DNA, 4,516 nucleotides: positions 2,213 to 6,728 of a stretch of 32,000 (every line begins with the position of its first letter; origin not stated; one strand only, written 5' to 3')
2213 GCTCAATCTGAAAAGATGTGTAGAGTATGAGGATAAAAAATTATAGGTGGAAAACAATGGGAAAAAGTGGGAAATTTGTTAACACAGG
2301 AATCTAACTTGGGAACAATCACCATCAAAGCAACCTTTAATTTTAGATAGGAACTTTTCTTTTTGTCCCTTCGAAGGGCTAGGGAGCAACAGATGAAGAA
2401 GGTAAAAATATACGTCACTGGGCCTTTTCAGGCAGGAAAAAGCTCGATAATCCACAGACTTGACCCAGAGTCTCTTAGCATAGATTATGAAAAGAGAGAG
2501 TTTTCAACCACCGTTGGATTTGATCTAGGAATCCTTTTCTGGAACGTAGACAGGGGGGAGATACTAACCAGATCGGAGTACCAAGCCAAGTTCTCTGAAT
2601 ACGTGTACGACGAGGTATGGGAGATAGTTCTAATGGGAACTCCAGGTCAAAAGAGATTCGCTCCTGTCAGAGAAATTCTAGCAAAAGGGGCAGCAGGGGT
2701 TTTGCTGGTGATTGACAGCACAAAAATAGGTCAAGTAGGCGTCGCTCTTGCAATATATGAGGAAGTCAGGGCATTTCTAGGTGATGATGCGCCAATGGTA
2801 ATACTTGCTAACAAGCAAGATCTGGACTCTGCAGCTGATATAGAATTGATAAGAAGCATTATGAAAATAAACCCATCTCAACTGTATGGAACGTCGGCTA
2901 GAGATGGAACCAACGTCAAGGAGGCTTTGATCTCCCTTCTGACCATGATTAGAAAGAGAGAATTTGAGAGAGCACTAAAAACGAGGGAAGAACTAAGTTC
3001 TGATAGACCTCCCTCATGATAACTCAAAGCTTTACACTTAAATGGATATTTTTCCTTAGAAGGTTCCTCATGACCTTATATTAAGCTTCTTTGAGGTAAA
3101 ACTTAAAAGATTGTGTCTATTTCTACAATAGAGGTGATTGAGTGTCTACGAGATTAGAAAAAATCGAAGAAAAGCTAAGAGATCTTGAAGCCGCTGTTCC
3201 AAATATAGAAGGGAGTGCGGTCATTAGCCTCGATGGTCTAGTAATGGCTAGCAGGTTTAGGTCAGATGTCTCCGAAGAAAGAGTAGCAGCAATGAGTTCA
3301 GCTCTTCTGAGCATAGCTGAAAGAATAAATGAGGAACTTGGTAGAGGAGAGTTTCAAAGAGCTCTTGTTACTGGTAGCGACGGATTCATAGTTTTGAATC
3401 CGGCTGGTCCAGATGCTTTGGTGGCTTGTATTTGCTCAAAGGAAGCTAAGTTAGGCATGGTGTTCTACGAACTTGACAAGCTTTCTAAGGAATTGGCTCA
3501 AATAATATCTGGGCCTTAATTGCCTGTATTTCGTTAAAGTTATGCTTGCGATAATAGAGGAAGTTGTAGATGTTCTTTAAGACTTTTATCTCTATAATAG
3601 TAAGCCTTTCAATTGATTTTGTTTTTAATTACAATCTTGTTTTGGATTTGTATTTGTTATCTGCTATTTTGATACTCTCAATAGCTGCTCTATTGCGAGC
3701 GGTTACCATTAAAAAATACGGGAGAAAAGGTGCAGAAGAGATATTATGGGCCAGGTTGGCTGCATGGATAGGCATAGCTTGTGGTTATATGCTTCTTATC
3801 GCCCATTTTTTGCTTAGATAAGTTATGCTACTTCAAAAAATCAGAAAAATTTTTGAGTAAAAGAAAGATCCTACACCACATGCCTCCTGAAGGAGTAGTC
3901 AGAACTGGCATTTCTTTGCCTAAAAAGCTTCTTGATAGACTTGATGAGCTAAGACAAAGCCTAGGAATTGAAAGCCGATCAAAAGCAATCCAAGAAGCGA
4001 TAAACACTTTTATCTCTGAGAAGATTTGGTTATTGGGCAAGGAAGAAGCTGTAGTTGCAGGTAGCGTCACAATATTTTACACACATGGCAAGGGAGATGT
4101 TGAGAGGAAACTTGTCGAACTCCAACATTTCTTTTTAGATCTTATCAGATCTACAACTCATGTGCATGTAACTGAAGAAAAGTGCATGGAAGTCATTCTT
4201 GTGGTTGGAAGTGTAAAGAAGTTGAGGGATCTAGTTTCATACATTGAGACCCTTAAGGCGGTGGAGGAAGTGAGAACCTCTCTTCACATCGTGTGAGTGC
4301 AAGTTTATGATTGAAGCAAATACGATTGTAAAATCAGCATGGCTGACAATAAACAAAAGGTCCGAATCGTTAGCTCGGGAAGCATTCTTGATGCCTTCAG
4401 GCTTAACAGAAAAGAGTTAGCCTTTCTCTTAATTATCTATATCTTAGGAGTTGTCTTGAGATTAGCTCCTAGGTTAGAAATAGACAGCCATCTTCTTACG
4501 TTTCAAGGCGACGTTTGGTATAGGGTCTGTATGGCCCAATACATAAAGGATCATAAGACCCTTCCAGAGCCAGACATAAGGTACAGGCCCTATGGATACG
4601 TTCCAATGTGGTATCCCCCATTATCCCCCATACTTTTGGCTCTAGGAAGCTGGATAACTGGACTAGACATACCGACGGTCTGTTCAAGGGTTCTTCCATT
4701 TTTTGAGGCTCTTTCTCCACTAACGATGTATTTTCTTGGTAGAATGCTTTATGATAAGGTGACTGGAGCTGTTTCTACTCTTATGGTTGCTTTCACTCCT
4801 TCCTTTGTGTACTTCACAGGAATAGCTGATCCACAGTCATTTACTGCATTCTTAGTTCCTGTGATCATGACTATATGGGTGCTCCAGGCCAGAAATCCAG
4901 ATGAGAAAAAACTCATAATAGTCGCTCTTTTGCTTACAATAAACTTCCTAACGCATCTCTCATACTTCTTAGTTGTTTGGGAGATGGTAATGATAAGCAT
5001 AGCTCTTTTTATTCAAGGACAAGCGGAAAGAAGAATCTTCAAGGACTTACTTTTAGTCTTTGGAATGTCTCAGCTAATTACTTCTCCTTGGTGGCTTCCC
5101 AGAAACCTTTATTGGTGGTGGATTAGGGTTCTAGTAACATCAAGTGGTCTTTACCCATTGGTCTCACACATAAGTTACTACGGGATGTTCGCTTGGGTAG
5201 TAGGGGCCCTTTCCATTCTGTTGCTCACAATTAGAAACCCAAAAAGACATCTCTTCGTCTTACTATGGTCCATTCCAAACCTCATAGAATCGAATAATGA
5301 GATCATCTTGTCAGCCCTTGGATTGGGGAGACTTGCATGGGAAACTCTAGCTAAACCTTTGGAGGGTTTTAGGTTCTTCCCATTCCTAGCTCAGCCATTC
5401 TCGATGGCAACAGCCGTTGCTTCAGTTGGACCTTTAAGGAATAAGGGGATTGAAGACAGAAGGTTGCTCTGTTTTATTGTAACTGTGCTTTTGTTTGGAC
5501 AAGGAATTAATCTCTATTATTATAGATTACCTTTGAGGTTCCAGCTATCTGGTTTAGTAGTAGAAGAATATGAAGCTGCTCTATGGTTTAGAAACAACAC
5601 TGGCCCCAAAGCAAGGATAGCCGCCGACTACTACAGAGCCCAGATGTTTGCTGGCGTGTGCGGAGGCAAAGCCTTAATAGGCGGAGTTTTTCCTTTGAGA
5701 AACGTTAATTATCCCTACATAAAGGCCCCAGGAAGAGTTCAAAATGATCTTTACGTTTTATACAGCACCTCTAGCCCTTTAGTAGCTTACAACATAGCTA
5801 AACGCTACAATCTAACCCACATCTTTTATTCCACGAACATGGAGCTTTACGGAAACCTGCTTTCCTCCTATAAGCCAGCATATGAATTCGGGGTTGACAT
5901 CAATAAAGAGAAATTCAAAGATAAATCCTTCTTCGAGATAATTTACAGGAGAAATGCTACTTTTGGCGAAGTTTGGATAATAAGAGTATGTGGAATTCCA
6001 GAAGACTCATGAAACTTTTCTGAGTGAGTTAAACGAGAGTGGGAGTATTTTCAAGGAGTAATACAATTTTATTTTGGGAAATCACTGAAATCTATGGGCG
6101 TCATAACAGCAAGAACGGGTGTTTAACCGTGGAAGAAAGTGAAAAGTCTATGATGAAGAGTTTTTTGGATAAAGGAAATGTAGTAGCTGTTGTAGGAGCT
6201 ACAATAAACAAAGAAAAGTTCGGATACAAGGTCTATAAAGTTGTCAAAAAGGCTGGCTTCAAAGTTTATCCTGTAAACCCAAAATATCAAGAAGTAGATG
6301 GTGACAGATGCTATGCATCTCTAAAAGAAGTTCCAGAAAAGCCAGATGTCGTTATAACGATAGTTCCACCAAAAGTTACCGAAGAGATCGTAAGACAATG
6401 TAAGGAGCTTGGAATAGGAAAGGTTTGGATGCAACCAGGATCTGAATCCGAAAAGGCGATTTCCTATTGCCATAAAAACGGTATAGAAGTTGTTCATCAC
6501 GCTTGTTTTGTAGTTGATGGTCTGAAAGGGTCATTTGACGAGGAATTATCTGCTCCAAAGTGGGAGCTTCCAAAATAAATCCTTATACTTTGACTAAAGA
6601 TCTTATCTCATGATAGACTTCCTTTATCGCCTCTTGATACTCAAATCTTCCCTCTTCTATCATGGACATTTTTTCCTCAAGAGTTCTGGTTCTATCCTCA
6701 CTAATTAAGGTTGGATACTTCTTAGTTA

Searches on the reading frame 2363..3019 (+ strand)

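Call 36: search_protein_families(library=pfam, proteins=[window:2363-3019:+], max_evalue=0.001)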
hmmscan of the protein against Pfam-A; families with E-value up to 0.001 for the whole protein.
window:2363-3019:+ (218 aa): 5 families
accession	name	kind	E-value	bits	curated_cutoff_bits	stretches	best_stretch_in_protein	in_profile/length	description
PF00071.28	Ras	-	1.5e-11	44.6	21.6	1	18-197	4-161/162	Ras family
PF00025.27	Arf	-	2.8e-07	30.6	22.3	1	95-194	67-172/174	ADP-ribosylation factor family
PF00009.33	GTP_EFTU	-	4.2e-06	26.9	26.5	1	14-186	4-176/188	Elongation factor Tu GTP binding domain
PF08477.19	Roc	-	4.5e-06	27.3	27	1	15-153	1-119/119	Ras of Complex, Roc, domain of DAPkinase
PF03029.23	ATP_bind_1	-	8.6e-06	26.2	27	1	84-163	91-179/240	Conserved hypothetical ATP binding protein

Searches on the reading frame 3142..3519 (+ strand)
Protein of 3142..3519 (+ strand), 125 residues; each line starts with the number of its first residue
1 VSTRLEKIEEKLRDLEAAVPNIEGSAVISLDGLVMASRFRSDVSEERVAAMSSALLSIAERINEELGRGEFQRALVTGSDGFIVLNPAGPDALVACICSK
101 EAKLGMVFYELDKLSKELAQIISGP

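Call 36: search_protein_families(library=pfam, proteins=[window:3142-3519:+], max_evalue=0.001)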
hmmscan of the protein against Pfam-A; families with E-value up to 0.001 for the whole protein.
window:3142-3519:+ (125 aa): 1 family
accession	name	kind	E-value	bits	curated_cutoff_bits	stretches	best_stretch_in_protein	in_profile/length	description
PF03259.23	Robl_LC7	-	6e-15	55.2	23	1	11-96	4-89/91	Roadblock/LC7 domain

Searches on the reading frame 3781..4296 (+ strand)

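Call 36: search_protein_families(library=pfam, proteins=[window:3781-4296:+], max_evalue=0.001)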
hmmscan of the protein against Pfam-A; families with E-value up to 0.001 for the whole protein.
window:3781-4296:+ (171 aa): 2 families
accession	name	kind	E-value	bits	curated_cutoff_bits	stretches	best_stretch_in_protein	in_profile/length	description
PF08753.17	NikR_C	-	5.7e-21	75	22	1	93-168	1-76/77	NikR C terminal nickel binding domain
PF01402.27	RHH_1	-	1.3e-07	31.7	20.5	1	41-76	1-35/39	Ribbon-helix-helix protein, copG family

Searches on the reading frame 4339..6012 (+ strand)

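Call 36: search_protein_families(library=pfam, proteins=[window:4339-6012:+], max_evalue=0.001)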
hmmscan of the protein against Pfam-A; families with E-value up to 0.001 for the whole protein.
window:4339-6012:+ (557 aa): 2 families
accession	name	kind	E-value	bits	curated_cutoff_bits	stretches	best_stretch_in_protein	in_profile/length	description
PF02516.20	STT3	-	1.4e-05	25.3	24.5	1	61-225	38-212/405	Oligosaccharyl transferase STT3, N-terminal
PF13231.12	PMT_2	-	0.00011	22.8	26.1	1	93-243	3-149/160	Dolichyl-phosphate-mannose-protein mannosyltransferase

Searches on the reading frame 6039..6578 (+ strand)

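Call 36: search_protein_families(library=pfam, proteins=[window:6039-6578:+], max_evalue=0.001)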
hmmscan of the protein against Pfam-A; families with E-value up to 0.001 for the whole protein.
window:6039-6578:+ (179 aa): 2 families
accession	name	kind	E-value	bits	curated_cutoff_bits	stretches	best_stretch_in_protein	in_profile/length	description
PF13380.12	CoA_binding_2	-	1.6e-36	125.7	22.8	1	49-160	3-114/116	CoA binding domain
PF02629.25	CoA_binding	-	1.2e-09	39.2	22.3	1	47-130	4-92/97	CoA binding domain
